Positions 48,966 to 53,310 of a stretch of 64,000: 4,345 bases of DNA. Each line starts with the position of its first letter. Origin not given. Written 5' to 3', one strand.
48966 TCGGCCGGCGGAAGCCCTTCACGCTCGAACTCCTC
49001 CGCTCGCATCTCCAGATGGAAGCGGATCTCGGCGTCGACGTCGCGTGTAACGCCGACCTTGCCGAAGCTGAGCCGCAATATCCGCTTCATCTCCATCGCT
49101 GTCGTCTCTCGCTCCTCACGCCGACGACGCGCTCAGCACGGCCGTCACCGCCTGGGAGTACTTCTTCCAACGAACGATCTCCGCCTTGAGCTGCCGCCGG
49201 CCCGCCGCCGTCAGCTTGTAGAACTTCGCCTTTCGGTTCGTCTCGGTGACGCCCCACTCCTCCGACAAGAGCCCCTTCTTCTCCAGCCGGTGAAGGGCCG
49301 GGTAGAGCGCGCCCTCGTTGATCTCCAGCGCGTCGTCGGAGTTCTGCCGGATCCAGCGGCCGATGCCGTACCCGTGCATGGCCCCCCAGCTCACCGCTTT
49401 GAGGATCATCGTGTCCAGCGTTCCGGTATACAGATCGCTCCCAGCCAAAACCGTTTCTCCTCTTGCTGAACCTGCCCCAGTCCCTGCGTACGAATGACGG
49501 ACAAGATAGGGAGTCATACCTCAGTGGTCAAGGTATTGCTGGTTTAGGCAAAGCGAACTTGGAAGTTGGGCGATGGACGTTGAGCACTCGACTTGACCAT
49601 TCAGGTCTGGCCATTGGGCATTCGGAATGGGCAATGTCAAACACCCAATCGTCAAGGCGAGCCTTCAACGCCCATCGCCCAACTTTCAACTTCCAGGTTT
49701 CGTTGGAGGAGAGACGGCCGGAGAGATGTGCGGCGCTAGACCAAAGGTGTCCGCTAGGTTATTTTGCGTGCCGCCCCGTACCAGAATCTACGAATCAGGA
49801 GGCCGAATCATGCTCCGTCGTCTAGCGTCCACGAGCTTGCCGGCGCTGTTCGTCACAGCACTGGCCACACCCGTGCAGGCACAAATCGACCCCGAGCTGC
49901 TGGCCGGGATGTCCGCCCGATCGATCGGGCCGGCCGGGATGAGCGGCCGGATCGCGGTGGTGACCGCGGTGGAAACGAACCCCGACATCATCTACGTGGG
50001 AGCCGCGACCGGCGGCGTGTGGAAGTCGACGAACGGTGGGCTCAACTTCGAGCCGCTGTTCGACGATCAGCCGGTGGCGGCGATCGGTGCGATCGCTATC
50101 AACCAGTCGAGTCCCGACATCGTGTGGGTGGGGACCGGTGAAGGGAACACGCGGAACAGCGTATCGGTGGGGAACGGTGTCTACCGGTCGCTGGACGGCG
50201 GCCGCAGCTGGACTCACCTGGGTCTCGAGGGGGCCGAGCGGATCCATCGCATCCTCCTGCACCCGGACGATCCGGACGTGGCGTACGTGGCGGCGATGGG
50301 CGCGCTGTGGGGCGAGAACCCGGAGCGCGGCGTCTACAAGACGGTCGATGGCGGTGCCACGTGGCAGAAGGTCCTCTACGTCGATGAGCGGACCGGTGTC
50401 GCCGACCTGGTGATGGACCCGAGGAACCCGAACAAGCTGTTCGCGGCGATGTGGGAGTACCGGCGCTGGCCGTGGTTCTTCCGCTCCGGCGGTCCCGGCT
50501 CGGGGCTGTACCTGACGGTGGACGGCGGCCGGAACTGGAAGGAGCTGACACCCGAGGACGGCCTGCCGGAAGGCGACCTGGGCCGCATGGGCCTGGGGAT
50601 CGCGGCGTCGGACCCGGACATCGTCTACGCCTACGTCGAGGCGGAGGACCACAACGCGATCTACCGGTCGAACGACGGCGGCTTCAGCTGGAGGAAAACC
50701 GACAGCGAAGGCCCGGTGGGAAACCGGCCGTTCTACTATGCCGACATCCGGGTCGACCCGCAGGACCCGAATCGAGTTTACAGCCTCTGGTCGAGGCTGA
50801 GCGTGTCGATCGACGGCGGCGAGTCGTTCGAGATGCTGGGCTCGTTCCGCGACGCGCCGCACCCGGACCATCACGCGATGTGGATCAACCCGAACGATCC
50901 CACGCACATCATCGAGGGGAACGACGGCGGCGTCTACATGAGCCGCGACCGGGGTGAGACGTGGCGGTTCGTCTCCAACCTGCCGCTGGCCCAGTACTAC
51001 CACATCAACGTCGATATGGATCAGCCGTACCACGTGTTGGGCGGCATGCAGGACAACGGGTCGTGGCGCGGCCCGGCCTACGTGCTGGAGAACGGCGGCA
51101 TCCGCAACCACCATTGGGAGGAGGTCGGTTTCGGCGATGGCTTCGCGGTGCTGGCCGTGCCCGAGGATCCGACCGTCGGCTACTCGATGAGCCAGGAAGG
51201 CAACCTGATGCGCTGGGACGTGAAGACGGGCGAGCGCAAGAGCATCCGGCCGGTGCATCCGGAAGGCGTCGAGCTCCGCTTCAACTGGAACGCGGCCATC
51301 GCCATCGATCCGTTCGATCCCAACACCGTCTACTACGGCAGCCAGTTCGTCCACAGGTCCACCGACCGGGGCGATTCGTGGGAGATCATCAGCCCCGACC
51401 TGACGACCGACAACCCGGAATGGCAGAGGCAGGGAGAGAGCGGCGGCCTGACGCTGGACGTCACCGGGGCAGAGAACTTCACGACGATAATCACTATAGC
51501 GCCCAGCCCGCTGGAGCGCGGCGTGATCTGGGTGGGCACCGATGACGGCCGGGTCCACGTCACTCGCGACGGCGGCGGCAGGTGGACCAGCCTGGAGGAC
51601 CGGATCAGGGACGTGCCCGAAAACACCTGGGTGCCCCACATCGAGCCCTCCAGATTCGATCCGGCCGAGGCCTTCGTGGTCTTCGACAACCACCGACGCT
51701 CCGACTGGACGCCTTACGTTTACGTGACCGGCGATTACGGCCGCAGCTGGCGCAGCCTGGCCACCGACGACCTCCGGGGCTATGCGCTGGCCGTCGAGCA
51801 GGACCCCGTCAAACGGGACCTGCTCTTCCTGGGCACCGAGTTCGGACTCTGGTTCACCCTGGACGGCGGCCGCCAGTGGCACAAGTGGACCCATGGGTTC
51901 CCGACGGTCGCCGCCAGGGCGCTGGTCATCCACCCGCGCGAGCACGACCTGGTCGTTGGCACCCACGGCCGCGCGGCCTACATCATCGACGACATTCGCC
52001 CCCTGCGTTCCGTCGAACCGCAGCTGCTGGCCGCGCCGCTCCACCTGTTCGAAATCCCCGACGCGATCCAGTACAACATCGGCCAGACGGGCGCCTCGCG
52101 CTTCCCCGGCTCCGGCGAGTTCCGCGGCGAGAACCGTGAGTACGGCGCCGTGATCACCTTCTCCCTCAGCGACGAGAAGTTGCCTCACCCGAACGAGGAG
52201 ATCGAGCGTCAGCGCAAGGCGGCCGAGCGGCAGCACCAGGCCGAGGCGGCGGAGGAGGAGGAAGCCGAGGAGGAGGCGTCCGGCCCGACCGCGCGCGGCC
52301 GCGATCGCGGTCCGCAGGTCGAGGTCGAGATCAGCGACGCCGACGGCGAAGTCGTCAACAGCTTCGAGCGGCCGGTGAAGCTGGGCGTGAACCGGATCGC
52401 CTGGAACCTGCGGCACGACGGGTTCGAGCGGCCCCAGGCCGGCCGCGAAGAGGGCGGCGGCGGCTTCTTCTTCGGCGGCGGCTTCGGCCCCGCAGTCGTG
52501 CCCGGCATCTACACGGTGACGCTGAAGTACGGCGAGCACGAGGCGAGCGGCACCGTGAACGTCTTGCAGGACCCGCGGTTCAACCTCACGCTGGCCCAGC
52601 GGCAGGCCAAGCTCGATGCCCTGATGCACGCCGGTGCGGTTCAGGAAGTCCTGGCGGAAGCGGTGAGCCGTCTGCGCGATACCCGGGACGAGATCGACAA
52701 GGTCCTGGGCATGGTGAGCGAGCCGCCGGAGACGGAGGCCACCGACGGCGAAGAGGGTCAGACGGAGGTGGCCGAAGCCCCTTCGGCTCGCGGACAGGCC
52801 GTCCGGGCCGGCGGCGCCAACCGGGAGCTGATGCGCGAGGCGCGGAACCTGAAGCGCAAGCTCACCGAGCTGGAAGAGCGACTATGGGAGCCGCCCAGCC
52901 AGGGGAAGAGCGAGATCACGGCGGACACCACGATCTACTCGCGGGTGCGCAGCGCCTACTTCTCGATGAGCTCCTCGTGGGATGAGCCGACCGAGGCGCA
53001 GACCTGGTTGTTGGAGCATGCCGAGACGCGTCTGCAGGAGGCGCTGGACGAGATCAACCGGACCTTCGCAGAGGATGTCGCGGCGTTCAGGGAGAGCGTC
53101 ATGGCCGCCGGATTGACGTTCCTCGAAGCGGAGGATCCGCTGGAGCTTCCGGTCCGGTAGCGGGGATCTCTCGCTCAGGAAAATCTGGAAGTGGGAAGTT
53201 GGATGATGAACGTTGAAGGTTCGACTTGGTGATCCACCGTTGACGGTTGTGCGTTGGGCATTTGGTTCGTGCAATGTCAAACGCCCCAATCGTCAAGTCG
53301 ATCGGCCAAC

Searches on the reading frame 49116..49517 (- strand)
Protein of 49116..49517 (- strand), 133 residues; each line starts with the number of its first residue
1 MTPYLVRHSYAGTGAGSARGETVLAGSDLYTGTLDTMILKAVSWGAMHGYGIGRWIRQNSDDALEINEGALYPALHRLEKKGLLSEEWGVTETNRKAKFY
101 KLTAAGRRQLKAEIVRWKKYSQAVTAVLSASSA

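Call 34: search_protein_families(library=pfam, proteins=[window:49116-49517:-], max_evalue=0.001)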
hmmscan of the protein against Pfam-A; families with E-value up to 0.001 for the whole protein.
window:49116-49517:- (133 aa): 1 family
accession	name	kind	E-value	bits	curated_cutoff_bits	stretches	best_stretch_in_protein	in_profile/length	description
PF03551.20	PadR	-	5.1e-20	71.7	27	1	38-111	1-74/75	Transcriptional regulator PadR-like family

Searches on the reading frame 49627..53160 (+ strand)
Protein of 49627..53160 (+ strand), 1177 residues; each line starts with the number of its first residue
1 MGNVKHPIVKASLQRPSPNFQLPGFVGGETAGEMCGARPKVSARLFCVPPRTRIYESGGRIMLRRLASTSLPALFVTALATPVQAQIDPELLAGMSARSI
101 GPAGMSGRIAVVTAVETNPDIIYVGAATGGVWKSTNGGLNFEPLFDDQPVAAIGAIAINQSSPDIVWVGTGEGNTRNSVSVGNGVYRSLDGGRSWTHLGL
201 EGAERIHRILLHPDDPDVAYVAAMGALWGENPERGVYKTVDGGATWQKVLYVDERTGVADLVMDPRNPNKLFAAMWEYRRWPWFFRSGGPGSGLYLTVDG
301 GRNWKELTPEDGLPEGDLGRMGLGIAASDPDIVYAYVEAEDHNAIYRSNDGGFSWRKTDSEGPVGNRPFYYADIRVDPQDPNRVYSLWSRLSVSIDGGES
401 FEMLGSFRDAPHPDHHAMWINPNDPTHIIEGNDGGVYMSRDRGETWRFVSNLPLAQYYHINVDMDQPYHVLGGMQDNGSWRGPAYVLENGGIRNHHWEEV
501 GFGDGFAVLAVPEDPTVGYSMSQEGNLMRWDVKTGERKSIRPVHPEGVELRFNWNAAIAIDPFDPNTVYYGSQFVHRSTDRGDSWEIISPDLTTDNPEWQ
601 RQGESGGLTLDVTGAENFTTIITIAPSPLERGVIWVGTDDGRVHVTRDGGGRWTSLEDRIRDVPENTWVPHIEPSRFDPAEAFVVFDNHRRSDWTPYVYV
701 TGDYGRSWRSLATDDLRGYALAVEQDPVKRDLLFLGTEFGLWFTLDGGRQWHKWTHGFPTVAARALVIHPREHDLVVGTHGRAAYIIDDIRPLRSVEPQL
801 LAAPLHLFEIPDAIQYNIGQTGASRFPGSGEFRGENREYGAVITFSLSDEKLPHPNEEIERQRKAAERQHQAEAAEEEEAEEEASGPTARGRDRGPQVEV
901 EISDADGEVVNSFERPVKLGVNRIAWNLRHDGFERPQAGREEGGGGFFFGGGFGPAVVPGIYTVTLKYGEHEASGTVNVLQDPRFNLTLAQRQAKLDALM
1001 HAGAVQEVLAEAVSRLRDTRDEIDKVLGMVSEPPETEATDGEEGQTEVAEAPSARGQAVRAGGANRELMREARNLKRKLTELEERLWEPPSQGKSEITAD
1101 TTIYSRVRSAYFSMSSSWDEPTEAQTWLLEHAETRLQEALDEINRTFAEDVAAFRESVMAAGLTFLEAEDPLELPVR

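Call 34: search_protein_families(library=pfam, proteins=[window:49627-53160:+], max_evalue=0.001)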
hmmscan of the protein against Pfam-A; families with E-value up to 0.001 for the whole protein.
window:49627-53160:+ (1177 aa): 2 families
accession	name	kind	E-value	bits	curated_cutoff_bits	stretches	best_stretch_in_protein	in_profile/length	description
PF15902.12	Sortilin-Vps10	-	1.5e-28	100.2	33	3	185-308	3-113/446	Sortilin, neurotensin receptor 3,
PF02012.26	BNR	-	7.7e-08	31.6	27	0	437-447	1-11/12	BNR/Asp-box repeat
